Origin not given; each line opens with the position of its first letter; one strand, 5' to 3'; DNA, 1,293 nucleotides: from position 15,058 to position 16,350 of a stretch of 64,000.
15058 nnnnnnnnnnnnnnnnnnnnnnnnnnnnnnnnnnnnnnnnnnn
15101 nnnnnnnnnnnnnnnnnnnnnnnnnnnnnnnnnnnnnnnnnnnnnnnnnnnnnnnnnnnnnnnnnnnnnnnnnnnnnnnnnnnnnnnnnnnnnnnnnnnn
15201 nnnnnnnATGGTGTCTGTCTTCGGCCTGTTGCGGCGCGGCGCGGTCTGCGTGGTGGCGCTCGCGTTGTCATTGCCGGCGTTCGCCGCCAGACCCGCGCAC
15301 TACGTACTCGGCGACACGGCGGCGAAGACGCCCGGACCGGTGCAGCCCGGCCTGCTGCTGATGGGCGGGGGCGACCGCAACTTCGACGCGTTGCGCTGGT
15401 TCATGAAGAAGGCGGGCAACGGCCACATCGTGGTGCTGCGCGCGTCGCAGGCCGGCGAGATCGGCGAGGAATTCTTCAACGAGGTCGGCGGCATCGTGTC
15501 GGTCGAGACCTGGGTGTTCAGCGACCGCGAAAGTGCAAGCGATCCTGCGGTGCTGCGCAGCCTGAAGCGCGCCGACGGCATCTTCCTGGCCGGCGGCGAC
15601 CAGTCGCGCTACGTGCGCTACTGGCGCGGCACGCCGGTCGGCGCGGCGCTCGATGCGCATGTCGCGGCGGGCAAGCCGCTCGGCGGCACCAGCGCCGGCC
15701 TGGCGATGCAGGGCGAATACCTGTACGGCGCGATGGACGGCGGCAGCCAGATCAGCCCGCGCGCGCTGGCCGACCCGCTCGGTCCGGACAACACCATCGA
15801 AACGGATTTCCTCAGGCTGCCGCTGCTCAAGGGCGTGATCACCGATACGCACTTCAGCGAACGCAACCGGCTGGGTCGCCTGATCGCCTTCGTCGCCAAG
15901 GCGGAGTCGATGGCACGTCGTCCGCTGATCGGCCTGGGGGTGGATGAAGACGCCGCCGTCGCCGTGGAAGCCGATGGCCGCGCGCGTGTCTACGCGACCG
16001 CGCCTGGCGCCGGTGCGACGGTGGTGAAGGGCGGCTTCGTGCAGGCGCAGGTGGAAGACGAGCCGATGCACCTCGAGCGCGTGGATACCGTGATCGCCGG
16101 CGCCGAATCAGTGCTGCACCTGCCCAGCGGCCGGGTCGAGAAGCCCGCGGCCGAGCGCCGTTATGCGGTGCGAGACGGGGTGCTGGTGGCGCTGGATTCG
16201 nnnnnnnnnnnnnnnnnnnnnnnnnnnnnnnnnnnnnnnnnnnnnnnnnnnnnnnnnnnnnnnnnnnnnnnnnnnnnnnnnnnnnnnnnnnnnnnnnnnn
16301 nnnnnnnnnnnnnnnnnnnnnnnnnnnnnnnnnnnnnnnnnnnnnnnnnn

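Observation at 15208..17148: Exported two-enzyme fusion that could degrade cyanophycin fully to amino acids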

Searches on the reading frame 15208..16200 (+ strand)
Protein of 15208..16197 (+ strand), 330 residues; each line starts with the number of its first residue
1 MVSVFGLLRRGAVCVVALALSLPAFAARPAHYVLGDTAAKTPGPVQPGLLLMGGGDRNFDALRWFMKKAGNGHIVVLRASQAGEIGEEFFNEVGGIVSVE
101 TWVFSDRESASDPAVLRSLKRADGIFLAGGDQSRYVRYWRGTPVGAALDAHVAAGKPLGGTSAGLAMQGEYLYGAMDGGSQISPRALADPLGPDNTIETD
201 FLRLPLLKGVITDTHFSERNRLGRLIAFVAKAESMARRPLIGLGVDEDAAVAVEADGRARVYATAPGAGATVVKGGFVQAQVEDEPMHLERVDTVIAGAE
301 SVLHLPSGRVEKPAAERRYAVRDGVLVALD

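Call 9: search_solved_structures(query=window:15208-16197:+, max_evalue=1, show_alignments=3)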
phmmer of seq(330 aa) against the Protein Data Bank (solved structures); distinct sequences matched with E-value up to 1: 8.
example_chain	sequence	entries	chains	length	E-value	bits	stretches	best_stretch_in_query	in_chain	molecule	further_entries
3en0_A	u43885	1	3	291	4.9e-16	62.3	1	41-263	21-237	Cyanophycinase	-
7uqv_A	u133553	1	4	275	1.1e-15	61.1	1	63-278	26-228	Cyanophycinase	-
7uqw_A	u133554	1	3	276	2.3e-15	60.1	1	44-263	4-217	Cyanophycinase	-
6iru_A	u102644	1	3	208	0.17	14.5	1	114-173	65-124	peptidase DR_1070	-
6a4t_A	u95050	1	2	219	0.19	14.4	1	114-173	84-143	Peptidase E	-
4qks_A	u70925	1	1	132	0.27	13.9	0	46-84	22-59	DE NOVO PROTEIN 6XTRP/PV2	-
1q7r_A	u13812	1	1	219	0.37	13.4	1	118-174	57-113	predicted amidotransferase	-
4wxy_B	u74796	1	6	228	0.39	13.4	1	118-174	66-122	Glutamine amidotransferase subunit PdxT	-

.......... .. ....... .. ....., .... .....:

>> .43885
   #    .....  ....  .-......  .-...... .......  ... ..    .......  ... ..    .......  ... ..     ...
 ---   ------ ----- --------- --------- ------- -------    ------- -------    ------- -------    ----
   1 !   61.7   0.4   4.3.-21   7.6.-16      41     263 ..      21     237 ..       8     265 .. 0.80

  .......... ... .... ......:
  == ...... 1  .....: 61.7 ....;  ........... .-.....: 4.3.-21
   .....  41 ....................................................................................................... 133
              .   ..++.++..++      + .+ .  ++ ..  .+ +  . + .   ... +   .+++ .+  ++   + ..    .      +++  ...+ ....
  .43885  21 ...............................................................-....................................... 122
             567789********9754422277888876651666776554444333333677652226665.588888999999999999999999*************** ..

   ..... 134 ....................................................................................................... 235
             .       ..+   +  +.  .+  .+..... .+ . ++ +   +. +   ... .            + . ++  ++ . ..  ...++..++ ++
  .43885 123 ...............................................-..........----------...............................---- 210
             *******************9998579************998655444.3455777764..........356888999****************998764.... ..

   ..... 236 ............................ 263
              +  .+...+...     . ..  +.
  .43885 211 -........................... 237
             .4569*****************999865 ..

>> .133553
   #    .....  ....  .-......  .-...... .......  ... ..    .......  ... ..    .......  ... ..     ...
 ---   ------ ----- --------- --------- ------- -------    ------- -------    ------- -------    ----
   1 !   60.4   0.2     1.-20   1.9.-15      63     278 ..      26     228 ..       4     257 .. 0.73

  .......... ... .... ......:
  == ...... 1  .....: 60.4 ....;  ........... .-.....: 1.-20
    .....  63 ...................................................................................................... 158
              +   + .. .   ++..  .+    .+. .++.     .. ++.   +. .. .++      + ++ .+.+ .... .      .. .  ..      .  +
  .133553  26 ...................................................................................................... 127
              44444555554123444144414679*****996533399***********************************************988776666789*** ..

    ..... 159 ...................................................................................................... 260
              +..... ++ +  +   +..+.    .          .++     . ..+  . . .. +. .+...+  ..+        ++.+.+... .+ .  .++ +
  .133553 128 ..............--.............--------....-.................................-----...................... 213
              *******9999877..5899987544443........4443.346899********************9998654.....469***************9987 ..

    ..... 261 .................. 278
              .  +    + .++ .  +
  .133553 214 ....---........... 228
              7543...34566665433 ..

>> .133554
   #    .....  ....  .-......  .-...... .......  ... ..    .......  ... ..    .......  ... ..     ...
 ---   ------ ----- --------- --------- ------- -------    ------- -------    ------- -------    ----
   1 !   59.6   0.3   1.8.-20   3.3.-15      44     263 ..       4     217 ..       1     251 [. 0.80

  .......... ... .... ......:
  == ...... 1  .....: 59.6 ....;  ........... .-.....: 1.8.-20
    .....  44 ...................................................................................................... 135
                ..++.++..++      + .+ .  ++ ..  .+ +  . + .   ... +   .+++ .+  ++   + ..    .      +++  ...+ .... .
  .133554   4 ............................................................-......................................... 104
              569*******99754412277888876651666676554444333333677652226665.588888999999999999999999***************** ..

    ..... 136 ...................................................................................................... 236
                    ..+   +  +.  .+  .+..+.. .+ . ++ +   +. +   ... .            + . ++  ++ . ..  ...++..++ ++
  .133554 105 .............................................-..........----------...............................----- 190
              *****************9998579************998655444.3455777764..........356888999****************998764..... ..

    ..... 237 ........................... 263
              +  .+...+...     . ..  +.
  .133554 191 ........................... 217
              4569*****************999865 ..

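Call 68: predict_structure(alignment_id=A2)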
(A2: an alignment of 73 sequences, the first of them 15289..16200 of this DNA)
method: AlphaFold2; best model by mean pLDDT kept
length: 304 residues; sequences in the alignment: 73
mean_pLDDT: 93.1   pTM: 0.91
mean pLDDT of the five models: 93.1, 92.2, 90.8, 89.5, 88.3
residues with pLDDT >= 90: 250; 70-90: 47; 50-70: 7; < 50: 0
segments of 3 or more residues with pLDDT < 50: none
pLDDT, mean of each block of 10 residues (from residue 1): 92 97 90 97 98 90 96 95 96 98 82 94 98 92 82 83 92 93 89 88 96 96 97 94 96 92 96 97 97 95 82
secondary structure, 60 per line:
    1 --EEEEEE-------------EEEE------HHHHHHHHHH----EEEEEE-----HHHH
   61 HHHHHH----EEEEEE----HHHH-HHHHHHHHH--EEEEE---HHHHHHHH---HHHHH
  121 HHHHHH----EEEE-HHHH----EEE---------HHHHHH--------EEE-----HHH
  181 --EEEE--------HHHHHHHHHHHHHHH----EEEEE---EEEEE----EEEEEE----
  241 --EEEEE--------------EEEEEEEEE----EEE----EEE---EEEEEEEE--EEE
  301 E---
elements in order: E3-8 E22-25 H32-41 E46-51 H57-66 E71-76 H81-84 H86-94 E97-101 H105-112 H116-126 E131-134 H136-139 E144-146 H156-161 E170-172 E183-186 H195-209 E214-218 E222-226 E231-236 E243-247 E262-270 E275-277 E282-284 E288-295 E298-301

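Call 71: fold_search(model_id=the predicted structure, library=pdb)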
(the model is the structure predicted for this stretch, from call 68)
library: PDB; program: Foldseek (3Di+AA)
matches with E <= 10: 1089; with E <= 0.001: 20
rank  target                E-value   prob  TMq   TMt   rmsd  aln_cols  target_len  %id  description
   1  7uqw_A                8.4e-19  1.00  0.66  0.74   4.4       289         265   24  PCC6803 Cyanophycinase S132DAP covalently bound to cyanophycin dimer (released 2022-08-10)
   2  3en0_A                3.3e-18  1.00  0.67  0.76   4.1       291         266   24  The Structure of Cyanophycinase (released 2009-07-28)
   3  3en0_B                4.7e-18  1.00  0.69  0.78   3.6       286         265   24  The Structure of Cyanophycinase (released 2009-07-28)
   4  7uqw_B                9.9e-18  1.00  0.66  0.75   4.2       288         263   23  PCC6803 Cyanophycinase S132DAP covalently bound to cyanophycin dimer (released 2022-08-10)
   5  7uqw_C                1.4e-17  1.00  0.69  0.78   3.7       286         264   23  PCC6803 Cyanophycinase S132DAP covalently bound to cyanophycin dimer (released 2022-08-10)
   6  3en0_C                1.5e-16  1.00  0.64  0.74   4.6       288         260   23  The Structure of Cyanophycinase (released 2009-07-28)
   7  7uqv_A                2.1e-15  1.00  0.69  0.80   3.4       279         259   23  Pseudobacteroides cellulosolvens pseudo-CphB (released 2022-08-10)
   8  7uqv_B                2.2e-15  1.00  0.69  0.80   3.1       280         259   24  Pseudobacteroides cellulosolvens pseudo-CphB (released 2022-08-10)
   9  7uqv_C                1.1e-14  1.00  0.71  0.82   2.8       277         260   24  Pseudobacteroides cellulosolvens pseudo-CphB (released 2022-08-10)
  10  6nqc                  1.5e-09  1.00  0.55  0.67   5.9       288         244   15  Crystal structure of a peptidase from an acI-B1 Actinobacterium (released 2020-01-22)
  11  7c9b                  1.3e-07  1.00  0.51  0.64   8.0       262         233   17  Crystal structure of dipeptidase-E from Xenopus laevis (released 2021-06-09)
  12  7ffp                  5.5e-07  1.00  0.48  0.60   8.2       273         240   17  Crystal structure of di-peptidase-E from Xenopus laevis (released 2021-09-08)
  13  6a4t_A                8.9e-07  1.00  0.44  0.64   5.7       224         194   17  Crystal structure of Peptidase E from Deinococcus radiodurans R1 (released 2019-06-26)
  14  1fy2                  1.7e-06  1.00  0.47  0.62   5.8       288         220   14  Aspartyl Dipeptidase (released 2001-01-10)
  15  6iru_B                2.7e-06  1.00  0.46  0.65   6.1       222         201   17  Crystal structure of Peptidase E from Deinococcus radiodurans in P6422 space group (released 2019-11-20)
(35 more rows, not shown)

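Call 78: search_protein_families(library=ncbifam, proteins=[window:15289-16200:+], max_evalue=0.001)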
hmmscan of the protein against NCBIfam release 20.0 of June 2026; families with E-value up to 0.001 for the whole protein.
window:15289-16200:+ (304 aa): 1 family
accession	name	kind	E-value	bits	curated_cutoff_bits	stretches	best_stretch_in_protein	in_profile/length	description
TIGR02069.1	cyanophycinase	equivalog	9.6e-29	100.6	126.6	1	54-235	43-207/250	cyanophycinase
